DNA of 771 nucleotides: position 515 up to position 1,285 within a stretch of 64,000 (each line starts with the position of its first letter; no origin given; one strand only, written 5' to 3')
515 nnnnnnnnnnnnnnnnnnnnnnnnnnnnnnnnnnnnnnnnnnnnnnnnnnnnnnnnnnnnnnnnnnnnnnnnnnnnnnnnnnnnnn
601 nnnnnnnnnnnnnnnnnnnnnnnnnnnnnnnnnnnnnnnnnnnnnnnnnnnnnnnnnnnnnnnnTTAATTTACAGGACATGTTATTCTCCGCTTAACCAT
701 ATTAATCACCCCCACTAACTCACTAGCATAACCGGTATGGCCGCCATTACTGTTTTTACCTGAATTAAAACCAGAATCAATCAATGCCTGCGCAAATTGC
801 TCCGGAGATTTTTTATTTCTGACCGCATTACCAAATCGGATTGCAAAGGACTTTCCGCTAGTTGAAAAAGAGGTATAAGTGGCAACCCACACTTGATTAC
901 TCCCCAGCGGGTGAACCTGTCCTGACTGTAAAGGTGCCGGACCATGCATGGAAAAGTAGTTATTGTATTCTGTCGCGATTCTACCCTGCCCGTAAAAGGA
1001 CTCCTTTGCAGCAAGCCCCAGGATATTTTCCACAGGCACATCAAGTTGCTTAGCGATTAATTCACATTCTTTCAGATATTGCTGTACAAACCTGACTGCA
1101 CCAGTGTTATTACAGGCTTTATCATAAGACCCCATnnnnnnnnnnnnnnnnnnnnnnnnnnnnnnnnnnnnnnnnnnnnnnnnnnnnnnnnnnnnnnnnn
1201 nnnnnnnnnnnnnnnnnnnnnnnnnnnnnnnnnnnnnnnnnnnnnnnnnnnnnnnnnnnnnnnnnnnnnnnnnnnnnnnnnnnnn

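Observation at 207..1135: AT-rich candidate effector-immunity pair: FlgJ-like glucosaminidase plus overlapping signal-peptide protein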

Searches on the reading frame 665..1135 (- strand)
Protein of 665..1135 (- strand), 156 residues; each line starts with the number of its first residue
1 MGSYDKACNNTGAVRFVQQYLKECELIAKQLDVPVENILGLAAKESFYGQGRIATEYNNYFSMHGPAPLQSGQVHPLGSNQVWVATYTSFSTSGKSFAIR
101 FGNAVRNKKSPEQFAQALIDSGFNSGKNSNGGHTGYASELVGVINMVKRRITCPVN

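Call 5: search_protein_families(proteins=[window:665-1135:-], library=ncbifam, max_evalue=1)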
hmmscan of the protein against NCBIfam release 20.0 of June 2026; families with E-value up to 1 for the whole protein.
window:665-1135:- (156 aa): 3 families
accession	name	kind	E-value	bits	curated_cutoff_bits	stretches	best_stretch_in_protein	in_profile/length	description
TIGR02541.1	flagell_FlgJ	equivalog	0.00051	20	193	1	11-59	146-194/294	flagellar assembly peptidoglycan hydrolase FlgJ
NF038016.1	sporang_Gsm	equivalog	0.0017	17.8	240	1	8-64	159-215/316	sporangiospore maturation cell wall hydrolase GsmA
NF009358.0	PRK12713.1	equivalog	0.14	11.6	595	1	13-56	181-224/339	flagellar rod assembly protein/muramidase FlgJ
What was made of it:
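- Closest known: FlgJ C-terminal glucosaminidase domain / CAZy family GH73. Different: It falls far below the FlgJ equivalog cut-offs (20 bits against 193, call 5), so it is not a FlgJ.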

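Call 6: search_solved_structures(query=window:665-1135:-, max_evalue=10, show_alignments=3)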
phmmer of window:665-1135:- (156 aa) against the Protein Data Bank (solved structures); distinct sequences matched with E-value up to 10: 1.
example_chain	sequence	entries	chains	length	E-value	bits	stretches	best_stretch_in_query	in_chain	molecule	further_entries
4kt3_A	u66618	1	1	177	2.2e-46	161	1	6-153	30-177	Uncharacterized protein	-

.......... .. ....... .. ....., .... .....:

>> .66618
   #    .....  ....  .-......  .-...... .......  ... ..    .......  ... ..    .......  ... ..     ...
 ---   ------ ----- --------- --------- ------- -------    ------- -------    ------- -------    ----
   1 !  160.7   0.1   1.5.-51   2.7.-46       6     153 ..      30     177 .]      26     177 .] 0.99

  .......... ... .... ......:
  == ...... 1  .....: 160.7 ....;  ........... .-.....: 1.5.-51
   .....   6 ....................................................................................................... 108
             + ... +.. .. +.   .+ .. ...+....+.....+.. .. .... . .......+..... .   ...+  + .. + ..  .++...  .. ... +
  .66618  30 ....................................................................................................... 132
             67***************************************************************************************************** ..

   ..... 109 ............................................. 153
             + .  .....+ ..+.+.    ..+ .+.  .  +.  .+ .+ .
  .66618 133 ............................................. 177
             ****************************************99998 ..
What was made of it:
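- On Tge2 (T6SS glycoside hydrolase effector family 2): phmmer E 2.2e-46 over residues 6-153 of 156 (call 6).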

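Call 8: profile_search(protein=window:665-1135:-)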
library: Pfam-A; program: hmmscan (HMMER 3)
A. the first sequence (156 residues): domains with independent E <= 10: 2; with E <= 0.001: 1
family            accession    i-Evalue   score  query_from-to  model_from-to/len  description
Glucosaminidase   PF01832.25    5.5e-09    37.2      27-147         7-121/123  Mannosyl-glycoprotein endo-beta-N-acetylglucosaminidase
SLT_2             PF13406.11       0.13    11.8      12-52         65-105/292  Transglycosylase SLT domain
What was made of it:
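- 665..1135 (-): tge2-family effector gene (156 aa): GH73/FlgJ-like peptidoglycan glycoside hydrolase with no signal peptide. The catalytic Glu45 codon is at 1001-1003. Invariant Cys8 and Cys153 lie near the two termini. Pfam Glucosaminidase at 5.5e-9 (call 8).
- On Tge2 (T6SS glycoside hydrolase effector family 2): Pfam PF01832 at 5.5e-9 (call 8).
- The Pfam match is to the Glucosaminidase family (call 8).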

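Call 30: find_homologous_proteins(query=window:665-1135:-, max_evalue=0.00001)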
Query window:665-1135:- (156 aa): 46 proteins with E <= 0.00001 among 63 candidates.
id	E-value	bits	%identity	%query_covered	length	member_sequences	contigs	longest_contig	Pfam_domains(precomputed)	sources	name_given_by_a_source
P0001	4.5e-99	347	99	100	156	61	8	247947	PF01832.26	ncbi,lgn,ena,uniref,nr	ncbi:glucosaminidase domain-containing protein [Escherichia coli]|uniref:glucosaminidase domain-cont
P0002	4.1e-75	269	76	98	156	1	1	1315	PF01832.26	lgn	-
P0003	1.6e-70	254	74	99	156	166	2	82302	PF01832.26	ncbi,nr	ncbi:hypothetical protein GRN67_002004 [Salmonella enterica subsp. enterica serovar Weltevreden]|nr:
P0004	1.4e-64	235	66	99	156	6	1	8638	PF01832.26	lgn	-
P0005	1.4e-60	222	65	99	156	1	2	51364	PF01832.26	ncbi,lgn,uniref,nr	ncbi:glucosaminidase domain-containing protein [Enterobacter sp. ENT03]|uniref:glucosaminidase domai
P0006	2.0e-59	218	66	99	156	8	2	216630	PF01832.26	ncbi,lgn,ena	-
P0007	7.3e-58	213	63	99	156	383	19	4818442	PF01832.26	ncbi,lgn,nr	ncbi:hypothetical protein BRQ80_22180 [Salmonella enterica]|nr:glucosaminidase domain-containing pro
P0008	1.7e-57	212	62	99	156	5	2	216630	PF01832.26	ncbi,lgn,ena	-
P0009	7.7e-55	203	62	99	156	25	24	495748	PF01832.26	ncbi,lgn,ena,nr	ncbi:hypothetical protein GJ200_19710 [Salmonella enterica subsp. enterica]|nr:hypothetical protein 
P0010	2.9e-50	188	62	99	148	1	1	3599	PF01832.26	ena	-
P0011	6.1e-50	187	58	95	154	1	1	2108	PF01832.26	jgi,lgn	jgi:hypothetical protein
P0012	2.0e-49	186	60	92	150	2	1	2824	PF01832.26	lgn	-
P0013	3.8e-47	178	57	94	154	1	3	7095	PF01832.26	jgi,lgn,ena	-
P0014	4.0e-47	178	58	94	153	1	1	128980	PF01832.26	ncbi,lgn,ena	-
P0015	4.5e-47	178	57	96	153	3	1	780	PF01832.26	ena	-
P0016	3.5e-45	172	55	99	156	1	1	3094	PF01832.26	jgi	jgi:hypothetical protein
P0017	9.7e-45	170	56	94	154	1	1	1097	PF01832.26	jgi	jgi:flagellum-specific peptidoglycan hydrolase FlgJ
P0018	1.2e-44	170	57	94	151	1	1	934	PF01832.26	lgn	-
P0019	4.4e-44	168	54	94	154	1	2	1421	PF01832.26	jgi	jgi:hypothetical protein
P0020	1.0e-43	167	69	70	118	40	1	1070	PF01832.26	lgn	-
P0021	1.8e-43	166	55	95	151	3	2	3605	PF01832.26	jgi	-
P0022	4.7e-43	165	54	96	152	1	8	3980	PF01832.26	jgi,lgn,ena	-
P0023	9.4e-43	164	55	94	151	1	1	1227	PF01832.26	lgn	-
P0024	1.4e-41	160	52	94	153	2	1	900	PF01832.26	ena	-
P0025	2.5e-41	159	55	94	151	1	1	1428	PF01832.26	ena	-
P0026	4.6e-41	158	54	94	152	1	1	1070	PF01832.26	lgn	-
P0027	5.7e-41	158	53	95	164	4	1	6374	PF01832.26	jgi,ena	-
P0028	1.0e-40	157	53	94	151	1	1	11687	PF01832.26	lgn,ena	-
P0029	1.5e-40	157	51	96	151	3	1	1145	PF01832.26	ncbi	-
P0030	1.6e-39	153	50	98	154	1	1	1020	PF01832.26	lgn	-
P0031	3.1e-39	152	53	94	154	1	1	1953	PF01832.26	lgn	-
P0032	1.5e-38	150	79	58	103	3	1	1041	PF01832.26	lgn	-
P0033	1.6e-38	150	49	94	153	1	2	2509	PF01832.26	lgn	-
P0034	2.5e-38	150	51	94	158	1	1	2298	PF01832.26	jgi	jgi:flagellum-specific peptidoglycan hydrolase FlgJ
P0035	7.0e-37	145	54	83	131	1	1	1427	PF01832.26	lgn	-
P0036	1.1e-36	144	49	94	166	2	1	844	PF01832.26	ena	-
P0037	8.1e-35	138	70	58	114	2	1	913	PF01832.26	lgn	-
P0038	1.3e-34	137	70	58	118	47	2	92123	PF01832.26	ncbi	-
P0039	1.3e-33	134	50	88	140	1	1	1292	PF01832.26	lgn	-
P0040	1.9e-33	134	66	61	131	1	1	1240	PF01832.26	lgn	-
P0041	1.1e-31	128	58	74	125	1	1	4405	PF01832.26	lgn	-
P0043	1.1e-25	108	64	54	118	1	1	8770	PF01832.26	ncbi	-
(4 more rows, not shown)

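Call 32: search_solved_structures(query=A1, max_evalue=1, show_alignments=4)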
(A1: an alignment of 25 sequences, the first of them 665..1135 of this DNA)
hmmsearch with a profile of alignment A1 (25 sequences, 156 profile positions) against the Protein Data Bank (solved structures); distinct sequences matched with E-value up to 1: 9.
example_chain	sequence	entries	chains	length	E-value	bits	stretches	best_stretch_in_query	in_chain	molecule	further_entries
4kt3_A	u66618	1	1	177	4.3e-72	244.5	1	4-153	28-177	Uncharacterized protein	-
2zyc_A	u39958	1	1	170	1.7e-05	28.1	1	14-144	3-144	Peptidoglycan hydrolase FlgJ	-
3vwo_A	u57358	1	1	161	2e-05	27.9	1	15-139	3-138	Peptidoglycan hydrolase FlgJ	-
3k3t_A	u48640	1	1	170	0.00022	24.5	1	14-144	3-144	Peptidoglycan hydrolase FlgJ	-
7pj3_AAA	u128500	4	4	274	0.027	17.7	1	37-65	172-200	Putative endo-beta-N-acetylglucosaminidase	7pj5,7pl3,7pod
4q2w_A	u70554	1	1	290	0.029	17.6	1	37-65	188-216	Putative endo-beta-N-acetylglucosaminidase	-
5dn5_A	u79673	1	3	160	0.036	17.3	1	25-147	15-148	Peptidoglycan hydrolase FlgJ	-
5dn4_A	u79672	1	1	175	0.036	17.3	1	25-148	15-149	Peptidoglycan hydrolase FlgJ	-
7pj4_AAA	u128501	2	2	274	0.18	15.1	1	38-65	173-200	Putative endo-beta-N-acetylglucosaminidase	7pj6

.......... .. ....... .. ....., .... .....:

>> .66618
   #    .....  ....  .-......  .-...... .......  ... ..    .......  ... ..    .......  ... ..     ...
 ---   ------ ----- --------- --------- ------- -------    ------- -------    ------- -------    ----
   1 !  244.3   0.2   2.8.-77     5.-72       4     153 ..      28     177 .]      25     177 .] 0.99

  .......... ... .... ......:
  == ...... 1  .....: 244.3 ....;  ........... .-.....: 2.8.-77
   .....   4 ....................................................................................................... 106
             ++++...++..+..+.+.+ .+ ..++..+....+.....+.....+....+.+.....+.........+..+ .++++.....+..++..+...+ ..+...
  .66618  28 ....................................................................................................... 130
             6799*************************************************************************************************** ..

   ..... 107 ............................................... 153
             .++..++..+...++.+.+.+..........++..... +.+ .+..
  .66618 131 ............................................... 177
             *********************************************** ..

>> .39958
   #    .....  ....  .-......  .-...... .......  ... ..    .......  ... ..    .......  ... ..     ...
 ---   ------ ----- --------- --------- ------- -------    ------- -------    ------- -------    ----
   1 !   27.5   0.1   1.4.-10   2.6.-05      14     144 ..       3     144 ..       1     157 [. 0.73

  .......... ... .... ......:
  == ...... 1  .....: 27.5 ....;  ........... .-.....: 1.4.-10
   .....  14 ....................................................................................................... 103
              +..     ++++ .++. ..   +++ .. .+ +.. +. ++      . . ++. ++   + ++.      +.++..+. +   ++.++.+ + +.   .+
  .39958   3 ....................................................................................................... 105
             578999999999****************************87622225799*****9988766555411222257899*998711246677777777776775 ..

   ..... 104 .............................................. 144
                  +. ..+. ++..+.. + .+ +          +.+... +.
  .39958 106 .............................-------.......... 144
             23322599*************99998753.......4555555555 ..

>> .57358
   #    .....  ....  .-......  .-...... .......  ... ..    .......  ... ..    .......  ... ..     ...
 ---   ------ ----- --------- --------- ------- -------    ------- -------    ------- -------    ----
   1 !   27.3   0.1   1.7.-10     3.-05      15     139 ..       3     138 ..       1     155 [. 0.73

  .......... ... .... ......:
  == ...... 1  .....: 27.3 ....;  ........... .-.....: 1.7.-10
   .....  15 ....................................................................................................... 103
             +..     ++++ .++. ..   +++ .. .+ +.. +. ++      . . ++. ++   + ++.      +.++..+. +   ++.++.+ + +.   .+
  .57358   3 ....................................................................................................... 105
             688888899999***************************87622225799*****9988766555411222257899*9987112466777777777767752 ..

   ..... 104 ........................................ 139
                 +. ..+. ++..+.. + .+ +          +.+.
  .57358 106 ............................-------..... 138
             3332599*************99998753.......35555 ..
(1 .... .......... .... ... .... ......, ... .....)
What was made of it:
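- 665..1135 (-): FlgJ alignment (call 32).
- On Tge2 (T6SS glycoside hydrolase effector family 2): A profile of 25 homologues gives E 4.3e-72 (call 32).
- On CAZy GH73 / FlgJ proper: The YATD Tyr position is Phe123 (calls 6, 32).
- The Tyr of the GH73 'YATD' position in FlgJ is Phe123 here, whereas Tge2PP has Tyr (calls 6, 32).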

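Call 38: find_encoding_contigs(protein=P0003, flank=5000, max_places=3)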
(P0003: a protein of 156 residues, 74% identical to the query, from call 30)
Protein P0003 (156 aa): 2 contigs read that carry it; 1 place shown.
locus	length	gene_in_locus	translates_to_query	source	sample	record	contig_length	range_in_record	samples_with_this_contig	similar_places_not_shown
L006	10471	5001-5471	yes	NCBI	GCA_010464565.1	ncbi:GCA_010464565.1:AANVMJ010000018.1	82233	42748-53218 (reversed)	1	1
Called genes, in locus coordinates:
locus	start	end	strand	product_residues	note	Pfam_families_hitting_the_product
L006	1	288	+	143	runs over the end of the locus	-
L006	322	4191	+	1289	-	PF14331:IcmF-related_N, PF06761:IcmF-related, PF06744:IcmF_C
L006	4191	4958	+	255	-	PF09867:TagF_N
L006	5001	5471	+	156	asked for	PF01832:Glucosaminidase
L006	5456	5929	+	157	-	PF21576:T6SS_Tgi2PP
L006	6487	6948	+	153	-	PF21576:T6SS_Tgi2PP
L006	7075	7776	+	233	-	-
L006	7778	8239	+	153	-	-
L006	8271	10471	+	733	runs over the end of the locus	PF20093:DUF6484 (faint), PF05954:Phage_GPD, PF04717:Phage_base_V, PF22178:Gp5_trimer_C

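Call 40: search_protein_families(proteins=[window:665-1135:-], library=padloc, max_evalue=0.01)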
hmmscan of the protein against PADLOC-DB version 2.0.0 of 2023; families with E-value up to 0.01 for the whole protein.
window:665-1135:- (156 aa): 0 families

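Call 48: predict_structure(alignment_id=A1)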
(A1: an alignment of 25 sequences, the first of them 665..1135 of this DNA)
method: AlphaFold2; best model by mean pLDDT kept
length: 156 residues; sequences in the alignment: 25
mean_pLDDT: 92.9   pTM: 0.88
mean pLDDT of the five models: 92.9, 91.7, 91.5, 91.2, 90.3
residues with pLDDT >= 90: 128; 70-90: 23; 50-70: 4; < 50: 1
segments of 3 or more residues with pLDDT < 50: none
pLDDT, mean of each block of 10 residues (from residue 1): 73 95 98 98 97 95 96 87 95 98 98 97 85 90 97 82
secondary structure, 60 per line:
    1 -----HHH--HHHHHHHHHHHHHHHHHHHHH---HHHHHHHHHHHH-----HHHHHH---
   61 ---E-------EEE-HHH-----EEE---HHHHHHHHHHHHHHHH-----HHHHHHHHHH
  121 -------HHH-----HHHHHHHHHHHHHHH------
elements in order: H11-31 H35-46 H52-57 E72-74 E84-86 H90-105 H111-120 H136-150
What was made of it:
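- On Tge2 (T6SS glycoside hydrolase effector family 2): AlphaFold2 model with pLDDT 92.9 (call 48).
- The AlphaFold2 model has pLDDT 92.9 (call 48).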

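Call 50: fold_search(model_id=the predicted structure, library=pdb)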
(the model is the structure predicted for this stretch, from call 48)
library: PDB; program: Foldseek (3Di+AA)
matches with E <= 10: 88; with E <= 0.001: 10
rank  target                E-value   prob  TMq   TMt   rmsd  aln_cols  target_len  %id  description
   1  4kt3_A                1.2e-15  1.00  0.87  0.97   1.7       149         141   51  Structure of a type VI secretion system effector-immunity complex from Pseudomonas protegens (released 2013-07-31)
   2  2zyc                  5.2e-06  1.00  0.73  0.73   2.8       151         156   21  Crystal structure of peptidoglycan hydrolase from Sphingomonas sp. A1 (released 2009-02-03)
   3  3vwo                  5.5e-06  1.00  0.69  0.70   4.7       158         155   23  Crystal structure of peptidoglycan hydrolase mutant from Sphingomonas sp. A1 (released 2013-09-04)
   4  3k3t                  1.0e-05  1.00  0.71  0.73   3.2       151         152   20  E185A mutant of peptidoglycan hydrolase from Sphingomonas sp. A1 (released 2010-07-14)
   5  5dn5_A                2.0e-04  1.00  0.58  0.59   5.8       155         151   23  Structure of a C-terminally truncated glycoside hydrolase domain from Salmonella typhimurium FlgJ (released 2016-02-24)
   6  3fi7                  2.2e-04  1.00  0.57  0.51   6.1       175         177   15  Crystal Structure of the autolysin Auto (Lmo1076) from Listeria monocytogenes, catalytic domain (released 2009-04-07)
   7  5dn4                  4.8e-04  1.00  0.62  0.61   4.0       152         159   24  Structure of the glycoside hydrolase domain from Salmonella typhimurium FlgJ (released 2016-02-24)
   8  5t1q_D                6.0e-04  1.00  0.56  0.28   5.9       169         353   18  2.15 Angstrom Crystal Structure of N-acetylmuramoyl-L-alanine Amidase from Staphylococcus aureus. (released 2017-06-07)
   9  5t1q_A                7.2e-04  1.00  0.59  0.29   5.8       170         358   18  2.15 Angstrom Crystal Structure of N-acetylmuramoyl-L-alanine Amidase from Staphylococcus aureus. (released 2017-06-07)
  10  4qdn                  7.6e-04  1.00  0.60  0.78   3.3       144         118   17  Crystal Structure of the endo-beta-N-acetylglucosaminidase from Thermotoga maritima (released 2014-11-12)
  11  5t1q_B                1.0e-03  1.00  0.55  0.27   6.6       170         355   16  2.15 Angstrom Crystal Structure of N-acetylmuramoyl-L-alanine Amidase from Staphylococcus aureus. (released 2017-06-07)
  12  5t1q_C                2.5e-03  1.00  0.58  0.29   5.8       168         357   18  2.15 Angstrom Crystal Structure of N-acetylmuramoyl-L-alanine Amidase from Staphylococcus aureus. (released 2017-06-07)
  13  7qfu                  4.3e-03  1.00  0.58  0.56   6.0       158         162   16  Crystal Structure of AtlA catalytic domain from Enterococcus feacalis (released 2022-09-21)
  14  5dn5_C                8.9e-03  1.00  0.55  0.60   5.8       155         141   22  Structure of a C-terminally truncated glycoside hydrolase domain from Salmonella typhimurium FlgJ (released 2016-02-24)
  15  3wyh_A                1.5e-01  0.90  0.49  0.43   6.5       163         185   17  Structure of disulfide bond deletion mutant of ostrich egg white lysozyme (released 2014-10-15)
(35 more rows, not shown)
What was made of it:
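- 665..1135 (-): AlphaFold2 model with Foldseek TM 0.97 to 4KT3_A (calls 48, 50).
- On Tge2 (T6SS glycoside hydrolase effector family 2): Foldseek gives 4KT3_A at TM 0.97 and rmsd 1.7 A, and FlgJ 2ZYC at TM 0.73 (call 50). It aligns with the FlgJ Glu that is mutated in 3K3T, 'E185A' (calls 32, 50).
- Closest known: FlgJ C-terminal glucosaminidase domain / CAZy family GH73. Same: It has a lysozyme-like alpha-helical fold, with the catalytic Glu in the A-x-E-S/T-G/x-W/Y-G helix (calls 8, 32, 50).
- Foldseek gives 4KT3_A at TM 0.97 and rmsd 1.7 A, followed by FlgJ 2ZYC, 3VWO, 3K3T and 5DN4 and other GH73 enzymes (call 50). It aligns with the Glu of FlgJ that is Ala in 3K3T, the 'E185A mutant' (calls 32, 50). 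It has homology to the FlgJ glucosaminidase domain (calls 5, 8, 32, 50). The best sequence and fold matches outside the family are all GH73 glucosaminidases: FlgJ, Auto, AtlA, LytB and TM0633 (calls 32, 50).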
